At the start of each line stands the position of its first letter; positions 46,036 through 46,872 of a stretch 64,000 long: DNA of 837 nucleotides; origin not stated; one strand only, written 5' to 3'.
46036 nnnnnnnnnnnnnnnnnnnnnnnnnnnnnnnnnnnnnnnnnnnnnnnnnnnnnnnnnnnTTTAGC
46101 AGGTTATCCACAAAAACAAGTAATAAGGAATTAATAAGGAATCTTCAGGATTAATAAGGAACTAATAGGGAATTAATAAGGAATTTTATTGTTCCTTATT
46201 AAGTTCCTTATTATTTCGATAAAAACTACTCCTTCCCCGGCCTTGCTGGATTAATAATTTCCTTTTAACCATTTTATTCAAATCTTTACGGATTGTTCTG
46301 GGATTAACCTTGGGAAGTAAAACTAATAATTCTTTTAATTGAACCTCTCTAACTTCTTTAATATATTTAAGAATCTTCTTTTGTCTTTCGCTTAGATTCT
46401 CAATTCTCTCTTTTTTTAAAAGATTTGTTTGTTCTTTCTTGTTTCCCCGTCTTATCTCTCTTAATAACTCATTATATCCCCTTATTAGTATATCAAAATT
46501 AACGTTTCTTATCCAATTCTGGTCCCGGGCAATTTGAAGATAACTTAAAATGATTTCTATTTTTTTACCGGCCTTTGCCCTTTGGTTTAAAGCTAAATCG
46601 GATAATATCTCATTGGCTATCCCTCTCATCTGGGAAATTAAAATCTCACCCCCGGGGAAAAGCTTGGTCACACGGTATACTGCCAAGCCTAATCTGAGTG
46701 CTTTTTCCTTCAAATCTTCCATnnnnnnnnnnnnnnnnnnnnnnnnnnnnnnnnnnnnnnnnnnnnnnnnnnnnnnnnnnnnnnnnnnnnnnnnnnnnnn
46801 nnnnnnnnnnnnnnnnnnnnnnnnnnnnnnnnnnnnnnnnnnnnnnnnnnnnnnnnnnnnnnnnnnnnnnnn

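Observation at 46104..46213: Decamer array (5x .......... direct + 2x inverted) occupying the ECF sigma promoter and encoding the C-terminus of the upstream HTH protein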

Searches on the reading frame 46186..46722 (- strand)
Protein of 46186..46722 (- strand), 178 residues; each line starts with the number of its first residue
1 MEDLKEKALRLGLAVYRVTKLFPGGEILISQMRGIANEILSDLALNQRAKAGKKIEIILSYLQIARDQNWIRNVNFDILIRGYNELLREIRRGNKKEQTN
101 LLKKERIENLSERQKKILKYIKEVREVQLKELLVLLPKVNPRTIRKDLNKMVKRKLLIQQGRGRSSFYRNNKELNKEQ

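Call 9: search_protein_families(library=pfam, proteins=[window:46186-46722:-], max_evalue=0.01)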
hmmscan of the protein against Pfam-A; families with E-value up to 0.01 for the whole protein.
window:46186-46722:- (178 aa): 2 families
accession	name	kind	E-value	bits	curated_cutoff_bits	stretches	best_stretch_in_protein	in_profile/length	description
PF08220.18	HTH_DeoR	-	6.7e-08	32.6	21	1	113-163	1-49/57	DeoR-like helix-turn-helix domain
PF03965.22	Penicillinase_R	-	0.0041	17.9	22.6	1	110-169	1-63/115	Penicillinase repressor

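Call 10: search_protein_families(library=ncbifam, proteins=[window:46186-46722:-], max_evalue=0.01)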
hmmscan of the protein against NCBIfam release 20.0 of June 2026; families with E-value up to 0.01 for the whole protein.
window:46186-46722:- (178 aa): 2 families
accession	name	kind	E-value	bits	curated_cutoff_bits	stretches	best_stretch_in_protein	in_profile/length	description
NF008911.0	PRK12275.1-2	subfamily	0.00081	19.9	137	0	6-80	11-82/118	hypothetical protein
NF007316.0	PRK09802.1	equivalog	0.0032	16.7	351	1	99-156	4-60/269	DeoR family transcriptional regulator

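Call 11: find_homologous_proteins(query=window:46186-46722:-)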
Query window:46186-46722:- (178 aa): 18 proteins with E <= 0.001 among 271 candidates.
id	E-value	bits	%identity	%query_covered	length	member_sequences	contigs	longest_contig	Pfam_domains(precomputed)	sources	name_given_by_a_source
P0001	2.8e-102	357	100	100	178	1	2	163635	PF08220.19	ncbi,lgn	-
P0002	1.2e-73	264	72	99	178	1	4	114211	PF08220.19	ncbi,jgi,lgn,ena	-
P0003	4.2e-68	246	70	98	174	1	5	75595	PF08220.19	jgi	-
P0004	1.3e-63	232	62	99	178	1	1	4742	PF08220.19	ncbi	ncbi:MAG: DeoR family transcriptional regulator [Candidatus Portnoybacteria bacterium]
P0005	3.1e-63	230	63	99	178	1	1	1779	PF08220.19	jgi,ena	-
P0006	5.5e-63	230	62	99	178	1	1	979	PF08220.19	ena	-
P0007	6.0e-61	223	63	99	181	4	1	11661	PF08220.19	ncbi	-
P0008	2.3e-53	198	56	97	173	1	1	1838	-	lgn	-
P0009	9.5e-48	180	55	97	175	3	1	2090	-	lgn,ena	-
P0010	2.5e-45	172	54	99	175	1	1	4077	PF08220.19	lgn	-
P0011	4.3e-42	162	52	93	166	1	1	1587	PF08679.18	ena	-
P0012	3.7e-41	159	65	66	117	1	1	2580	-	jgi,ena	-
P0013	8.2e-38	148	48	93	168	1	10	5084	-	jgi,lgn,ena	-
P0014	1.9e-37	147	47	93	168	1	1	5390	-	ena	-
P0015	3.3e-37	146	51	94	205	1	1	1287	-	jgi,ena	-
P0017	1.9e-35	140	49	94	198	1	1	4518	-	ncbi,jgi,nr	ncbi:hypothetical protein KKD72_02185 [Patescibacteria group bacterium]|nr:hypothetical protein [Pat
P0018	2.5e-33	133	44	96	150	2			PF08220.19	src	-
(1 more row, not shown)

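Call 12: find_encoding_contigs(protein=window:46186-46722:-, flank=10000, max_places=10)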
Protein window:46186-46722:- (178 aa): 2 contigs read that carry it; 2 places shown.
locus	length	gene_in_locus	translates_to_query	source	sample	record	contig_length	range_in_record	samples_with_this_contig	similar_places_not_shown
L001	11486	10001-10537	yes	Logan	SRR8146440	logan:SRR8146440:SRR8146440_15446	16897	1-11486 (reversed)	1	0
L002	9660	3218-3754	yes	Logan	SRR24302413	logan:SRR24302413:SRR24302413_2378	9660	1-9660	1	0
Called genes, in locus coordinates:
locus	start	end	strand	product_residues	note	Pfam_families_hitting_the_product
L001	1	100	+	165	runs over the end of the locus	PF07963:N_methyl (weak)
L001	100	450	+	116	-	-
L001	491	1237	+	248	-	PF13365:Trypsin_2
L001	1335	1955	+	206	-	PF01066:CDP-OH_P_transf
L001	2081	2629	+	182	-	-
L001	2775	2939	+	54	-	-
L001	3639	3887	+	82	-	-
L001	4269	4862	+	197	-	-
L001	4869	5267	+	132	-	-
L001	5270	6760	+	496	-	PF28123:DUF8370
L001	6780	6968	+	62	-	-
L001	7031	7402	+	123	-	PF13560:HTH_31, PF01381:HTH_3 (weak), PF12844:HTH_19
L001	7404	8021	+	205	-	PF06114:Peptidase_M78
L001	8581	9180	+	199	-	PF00551:Formyl_trans_N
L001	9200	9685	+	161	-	-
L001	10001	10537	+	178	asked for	PF08220:HTH_DeoR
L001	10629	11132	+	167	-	PF04542:Sigma70_r2, PF08281:Sigma70_r4_2, PF04545:Sigma70_r4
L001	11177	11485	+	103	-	?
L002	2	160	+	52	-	?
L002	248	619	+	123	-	PF13560:HTH_31, PF01381:HTH_3 (weak), PF12844:HTH_19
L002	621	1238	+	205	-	PF06114:Peptidase_M78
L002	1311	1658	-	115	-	-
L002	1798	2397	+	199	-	PF00551:Formyl_trans_N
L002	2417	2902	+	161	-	-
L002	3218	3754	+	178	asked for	PF08220:HTH_DeoR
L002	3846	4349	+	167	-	PF04542:Sigma70_r2, PF08281:Sigma70_r4_2, PF04545:Sigma70_r4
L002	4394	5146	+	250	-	PF18915:DUF5667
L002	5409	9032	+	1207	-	-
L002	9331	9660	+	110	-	?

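Call 13: find_encoding_contigs(protein=P0002, flank=4000, max_places=3)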
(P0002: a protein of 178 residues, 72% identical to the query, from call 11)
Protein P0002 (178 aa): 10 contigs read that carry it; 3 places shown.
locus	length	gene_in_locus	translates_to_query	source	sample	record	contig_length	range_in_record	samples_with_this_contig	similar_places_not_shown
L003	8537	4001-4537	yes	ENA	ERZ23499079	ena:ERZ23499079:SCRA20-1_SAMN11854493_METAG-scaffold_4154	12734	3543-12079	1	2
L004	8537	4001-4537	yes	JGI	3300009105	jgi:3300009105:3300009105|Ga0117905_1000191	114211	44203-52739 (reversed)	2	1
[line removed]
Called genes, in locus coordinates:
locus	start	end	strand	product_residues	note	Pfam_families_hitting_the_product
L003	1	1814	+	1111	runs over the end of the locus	PF00932:LTD, PF28492:Beta_helix_4, PF13229:Beta_helix, PF28492:Beta_helix_4 (weak)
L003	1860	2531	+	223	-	PF01797:Y1_Tnp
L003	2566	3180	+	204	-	PF00551:Formyl_trans_N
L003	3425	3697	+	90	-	-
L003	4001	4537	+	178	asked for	PF08220:HTH_DeoR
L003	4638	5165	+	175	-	PF04542:Sigma70_r2, PF08281:Sigma70_r4_2, PF04545:Sigma70_r4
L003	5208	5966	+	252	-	PF18915:DUF5667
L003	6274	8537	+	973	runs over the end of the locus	?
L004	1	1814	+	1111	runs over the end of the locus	PF00932:LTD, PF28492:Beta_helix_4, PF13229:Beta_helix, PF28492:Beta_helix_4 (weak)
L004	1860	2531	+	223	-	PF01797:Y1_Tnp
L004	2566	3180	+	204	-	PF00551:Formyl_trans_N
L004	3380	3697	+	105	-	-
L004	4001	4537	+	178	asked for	PF08220:HTH_DeoR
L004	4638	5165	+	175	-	PF04542:Sigma70_r2, PF08281:Sigma70_r4_2, PF04545:Sigma70_r4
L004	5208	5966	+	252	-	PF18915:DUF5667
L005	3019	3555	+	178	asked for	PF08220:HTH_DeoR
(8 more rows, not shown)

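Call 14: find_encoding_contigs(protein=P0003, flank=4000, max_places=3)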
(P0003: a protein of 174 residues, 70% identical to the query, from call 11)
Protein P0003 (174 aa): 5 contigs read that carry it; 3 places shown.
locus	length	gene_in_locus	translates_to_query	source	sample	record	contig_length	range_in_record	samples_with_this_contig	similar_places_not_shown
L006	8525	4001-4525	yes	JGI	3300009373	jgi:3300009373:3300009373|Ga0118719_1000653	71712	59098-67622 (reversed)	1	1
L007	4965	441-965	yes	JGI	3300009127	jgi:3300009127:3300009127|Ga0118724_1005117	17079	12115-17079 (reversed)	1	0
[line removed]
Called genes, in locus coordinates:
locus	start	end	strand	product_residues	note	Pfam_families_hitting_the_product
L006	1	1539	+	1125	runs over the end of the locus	PF00932:LTD, PF28492:Beta_helix_4, PF13229:Beta_helix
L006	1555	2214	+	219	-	PF01797:Y1_Tnp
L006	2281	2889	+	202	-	PF00551:Formyl_trans_N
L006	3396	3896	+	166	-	-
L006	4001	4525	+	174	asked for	PF08220:HTH_DeoR (weak)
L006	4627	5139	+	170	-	PF04542:Sigma70_r2, PF08281:Sigma70_r4_2, PF04545:Sigma70_r4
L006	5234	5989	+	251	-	PF18915:DUF5667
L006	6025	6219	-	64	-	-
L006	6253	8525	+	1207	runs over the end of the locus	-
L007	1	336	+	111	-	?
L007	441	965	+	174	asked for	PF08220:HTH_DeoR (weak)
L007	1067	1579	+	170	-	PF04542:Sigma70_r2, PF08281:Sigma70_r4_2, PF04545:Sigma70_r4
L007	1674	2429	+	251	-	PF18915:DUF5667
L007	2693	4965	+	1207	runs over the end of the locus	-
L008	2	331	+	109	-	?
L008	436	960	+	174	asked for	PF08220:HTH_DeoR (weak)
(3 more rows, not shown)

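Call 15: find_encoding_contigs(protein=P0004, flank=4000, max_places=2)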
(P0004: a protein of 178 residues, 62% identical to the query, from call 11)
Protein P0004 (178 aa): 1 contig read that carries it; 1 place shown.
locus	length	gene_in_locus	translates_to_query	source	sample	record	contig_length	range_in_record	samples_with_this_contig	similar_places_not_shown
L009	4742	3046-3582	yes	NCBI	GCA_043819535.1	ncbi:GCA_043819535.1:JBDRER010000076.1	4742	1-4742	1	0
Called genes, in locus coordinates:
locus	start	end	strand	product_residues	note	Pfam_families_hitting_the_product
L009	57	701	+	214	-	PF01797:Y1_Tnp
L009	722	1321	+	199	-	PF00551:Formyl_trans_N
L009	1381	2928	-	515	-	-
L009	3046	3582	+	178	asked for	PF08220:HTH_DeoR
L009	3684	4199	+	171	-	PF04542:Sigma70_r2, PF08281:Sigma70_r4_2, PF04545:Sigma70_r4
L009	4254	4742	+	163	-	PF18915:DUF5667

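Call 16: find_encoding_contigs(protein=P0007, flank=4000, max_places=2)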
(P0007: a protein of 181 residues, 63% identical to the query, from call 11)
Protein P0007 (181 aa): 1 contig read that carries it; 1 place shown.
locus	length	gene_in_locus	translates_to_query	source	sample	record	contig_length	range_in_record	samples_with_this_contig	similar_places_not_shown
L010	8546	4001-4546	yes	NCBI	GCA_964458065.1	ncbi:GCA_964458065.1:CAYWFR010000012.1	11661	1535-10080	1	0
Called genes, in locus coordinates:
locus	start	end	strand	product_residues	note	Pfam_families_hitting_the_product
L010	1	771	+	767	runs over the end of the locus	?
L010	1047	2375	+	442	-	PF04055:Radical_SAM, PF13353:Fer4_12 (weak)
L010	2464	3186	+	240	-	PF13485:Peptidase_MA_2 (weak)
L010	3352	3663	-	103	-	-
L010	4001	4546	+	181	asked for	PF08220:HTH_DeoR (weak)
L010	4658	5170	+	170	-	PF04542:Sigma70_r2, PF08281:Sigma70_r4_2, PF04545:Sigma70_r4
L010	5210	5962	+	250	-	PF18915:DUF5667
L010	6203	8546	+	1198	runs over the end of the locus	-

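Call 20: find_encoding_contigs(protein=P0010, flank=3000, max_places=1)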
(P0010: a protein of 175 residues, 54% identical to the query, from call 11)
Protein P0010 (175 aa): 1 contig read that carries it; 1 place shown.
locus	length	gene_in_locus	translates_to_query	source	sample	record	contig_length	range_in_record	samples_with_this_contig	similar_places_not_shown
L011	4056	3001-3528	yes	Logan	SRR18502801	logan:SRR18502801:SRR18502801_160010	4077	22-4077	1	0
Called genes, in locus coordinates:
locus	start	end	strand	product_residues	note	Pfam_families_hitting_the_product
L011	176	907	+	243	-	PF13365:Trypsin_2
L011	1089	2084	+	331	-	PF01073:3Beta_HSD, PF01370:Epimerase, PF02719:Polysacc_synt_2, PF04321:RmlD_sub_bind, PF07993:NAD_binding_4, PF13460:NAD_binding_10 (weak), PF16363:GDP_Man_Dehyd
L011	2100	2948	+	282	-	PF01370:Epimerase, PF04321:RmlD_sub_bind, PF16363:GDP_Man_Dehyd (weak)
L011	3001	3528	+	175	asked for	PF08220:HTH_DeoR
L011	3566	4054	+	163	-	?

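Call 21: find_encoding_contigs(protein=P0013, flank=3000, max_places=2)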
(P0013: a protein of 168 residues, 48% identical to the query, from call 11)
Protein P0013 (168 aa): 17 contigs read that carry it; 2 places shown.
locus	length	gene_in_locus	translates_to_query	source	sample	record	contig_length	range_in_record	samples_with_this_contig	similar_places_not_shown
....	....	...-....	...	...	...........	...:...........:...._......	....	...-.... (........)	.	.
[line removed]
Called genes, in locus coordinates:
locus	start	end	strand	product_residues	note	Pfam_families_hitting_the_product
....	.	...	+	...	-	?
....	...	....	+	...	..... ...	-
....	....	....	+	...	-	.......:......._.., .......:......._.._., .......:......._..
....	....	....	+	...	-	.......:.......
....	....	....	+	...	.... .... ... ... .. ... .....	?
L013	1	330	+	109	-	?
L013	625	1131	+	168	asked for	-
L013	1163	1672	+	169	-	PF04542:Sigma70_r2, PF08281:Sigma70_r4_2, PF04545:Sigma70_r4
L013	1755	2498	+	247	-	PF18915:DUF5667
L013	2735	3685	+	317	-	?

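Call 22: find_encoding_contigs(protein=P0014, flank=3000, max_places=1)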
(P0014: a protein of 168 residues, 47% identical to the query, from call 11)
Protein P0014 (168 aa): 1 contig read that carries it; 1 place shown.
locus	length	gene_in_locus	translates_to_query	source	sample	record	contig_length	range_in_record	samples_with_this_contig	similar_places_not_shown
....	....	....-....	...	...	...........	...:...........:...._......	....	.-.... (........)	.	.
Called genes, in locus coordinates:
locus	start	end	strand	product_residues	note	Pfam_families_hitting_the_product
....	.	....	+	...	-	?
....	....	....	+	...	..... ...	-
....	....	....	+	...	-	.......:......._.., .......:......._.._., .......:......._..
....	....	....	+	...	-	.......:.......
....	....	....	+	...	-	?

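Call 23: find_encoding_contigs(protein=P0017, flank=3000, max_places=1)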
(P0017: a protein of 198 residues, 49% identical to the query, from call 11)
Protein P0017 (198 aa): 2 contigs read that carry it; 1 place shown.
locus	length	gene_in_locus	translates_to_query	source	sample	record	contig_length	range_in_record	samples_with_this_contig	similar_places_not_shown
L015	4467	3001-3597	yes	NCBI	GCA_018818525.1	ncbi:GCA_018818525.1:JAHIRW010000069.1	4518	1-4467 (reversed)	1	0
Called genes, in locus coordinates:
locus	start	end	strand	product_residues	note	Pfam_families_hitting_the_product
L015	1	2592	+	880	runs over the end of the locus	PF00932:LTD, PF28492:Beta_helix_4, PF05048:NosD (weak), PF13229:Beta_helix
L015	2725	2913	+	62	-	-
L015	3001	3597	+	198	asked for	-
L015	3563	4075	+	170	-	PF04542:Sigma70_r2, PF08281:Sigma70_r4_2, PF04545:Sigma70_r4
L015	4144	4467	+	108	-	?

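Call 28: find_related_loci(query=A1, collection=genome_contigs, flank=3000)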
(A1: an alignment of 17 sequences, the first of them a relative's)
Query A1 (178 aa) in genome_contigs; peptide patterns used: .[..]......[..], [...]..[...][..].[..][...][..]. (x = any residue, [..] = any of these).
30 stretches matched a pattern; 6 encode a relative of the query (tblastn E <= 1e-3); 6 distinct loci.
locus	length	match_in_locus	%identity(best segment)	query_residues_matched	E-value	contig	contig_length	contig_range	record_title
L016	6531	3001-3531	72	1-177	1e-82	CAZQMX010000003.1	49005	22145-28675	MAG TPA_asm: uncultured Candidatus Saccharibacteria bacterium isolate SRP200020_co3_5 genome assembly, contig: NODE_938_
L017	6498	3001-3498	50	1-168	2e-45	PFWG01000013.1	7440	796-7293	MAG: Candidatus Portnoybacteria bacterium CG_4_9_14_3_um_filter_43_11 CG_4_9_14_3_um_filter_150_scaffold_12268_c, whole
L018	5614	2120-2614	51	4-172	7e-40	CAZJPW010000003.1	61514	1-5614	MAG TPA_asm: uncultured Candidatus Saccharibacteria bacterium isolate binchicken_co330_86 genome assembly, contig: NODE_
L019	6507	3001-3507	44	1-168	1e-34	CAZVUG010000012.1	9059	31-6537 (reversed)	MAG TPA_asm: uncultured Candidatus Saccharibacteria bacterium isolate SRP067234_co1_193 genome assembly, contig: k99_823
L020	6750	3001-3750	26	2-170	1e-13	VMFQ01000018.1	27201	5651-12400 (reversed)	MAG: Parcubacteria group bacterium Gr01-1014_33 G01um101433_scaffold_1417, whole genome shotgun sequence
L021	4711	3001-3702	26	3-168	1e-11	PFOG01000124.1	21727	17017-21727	MAG: Candidatus Portnoybacteria bacterium CG_4_10_14_0_2_um_filter_44_20 CG_4_10_14_0.2_scaffold_1864_c, whole genome sh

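Call 32: find_related_loci(query=A1, collection=metagenome_contigs, flank=2500)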
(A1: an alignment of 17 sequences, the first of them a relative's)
Query A1 (178 aa) in metagenome_contigs; peptide patterns used: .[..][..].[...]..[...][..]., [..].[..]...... (x = any residue, [..] = any of these).
307 stretches matched a pattern; 19 encode a relative of the query (tblastn E <= 1e-3); 19 distinct loci.
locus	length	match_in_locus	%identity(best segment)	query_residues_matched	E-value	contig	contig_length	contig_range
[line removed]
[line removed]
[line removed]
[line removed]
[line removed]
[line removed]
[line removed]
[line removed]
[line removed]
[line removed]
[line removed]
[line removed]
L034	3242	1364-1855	47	4-169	7e-45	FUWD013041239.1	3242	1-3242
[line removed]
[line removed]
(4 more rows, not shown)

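Call 33: search_solved_structures(query=A1, max_evalue=1)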
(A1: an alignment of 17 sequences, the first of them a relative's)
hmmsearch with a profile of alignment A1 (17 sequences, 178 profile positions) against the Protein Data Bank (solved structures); distinct sequences matched with E-value up to 1: 9.
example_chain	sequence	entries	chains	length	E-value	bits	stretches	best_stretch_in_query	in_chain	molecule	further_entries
1stz_A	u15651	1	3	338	0.03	17.3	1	100-159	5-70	Heat-inducible transcription repressor hrcA homolog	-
1i1s_A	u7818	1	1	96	0.041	16.9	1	105-163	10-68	MOTA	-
1bja_A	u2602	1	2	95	0.042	16.8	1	105-163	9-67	TRANSCRIPTION REGULATORY PROTEIN MOTA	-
6k4y_M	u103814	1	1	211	0.084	15.9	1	105-163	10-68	Middle transcription regulatory protein motA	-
1p6r_A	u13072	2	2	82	0.084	15.9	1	106-172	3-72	Penicillinase repressor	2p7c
1ucr_A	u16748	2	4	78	0.15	15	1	116-170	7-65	Protein dsvD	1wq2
7bzd_A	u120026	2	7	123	0.53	13.3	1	116-160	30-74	HTH-type transcriptional activator HxlR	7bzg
2gsc_A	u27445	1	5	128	0.66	12.9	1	8-49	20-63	Putative uncharacterized protein XCC0516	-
7bze_A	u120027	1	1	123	0.71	12.8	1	116-160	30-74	HTH-type transcriptional activator HxlR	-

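Call 35: search_protein_representatives(alignment_id=A1)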
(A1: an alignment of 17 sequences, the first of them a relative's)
Query: 17 sequences, 178 profile positions. Proteins with E-value up to 0.001 (for the whole library): 4717; up to 1e-10: 1119; up to 1e-30: 47. The best 150 are listed.
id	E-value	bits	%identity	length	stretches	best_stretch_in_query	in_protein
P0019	1.5e-65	236.6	-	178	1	5-176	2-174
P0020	4.8e-57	208.9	-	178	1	7-174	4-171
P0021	1.3e-53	197.7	-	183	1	5-175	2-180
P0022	1.6e-48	181.1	-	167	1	6-173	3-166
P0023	1.7e-48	181.1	-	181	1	7-172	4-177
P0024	1.6e-46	174.6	-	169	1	5-169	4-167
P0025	9.5e-46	172.1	-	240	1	3-173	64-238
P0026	1.9e-45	171.1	-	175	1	4-169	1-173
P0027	2.2e-45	170.9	-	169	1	12-172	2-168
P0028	3.2e-45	170.4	-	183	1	3-172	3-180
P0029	3.3e-41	157.3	-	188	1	6-168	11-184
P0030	2.9e-40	154.2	-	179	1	1-171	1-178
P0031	7.3e-39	149.7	-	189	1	3-171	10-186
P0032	2.0e-38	148.2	-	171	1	4-168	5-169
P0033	5.7e-35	137.0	-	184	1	1-175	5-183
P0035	2.2e-34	135.0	-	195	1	8-172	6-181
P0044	2.3e-33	131.8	-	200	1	9-169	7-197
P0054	1.1e-31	126.3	-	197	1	6-168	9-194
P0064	4.9e-31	124.2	-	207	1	6-171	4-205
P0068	1.6e-30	122.5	-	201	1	1-170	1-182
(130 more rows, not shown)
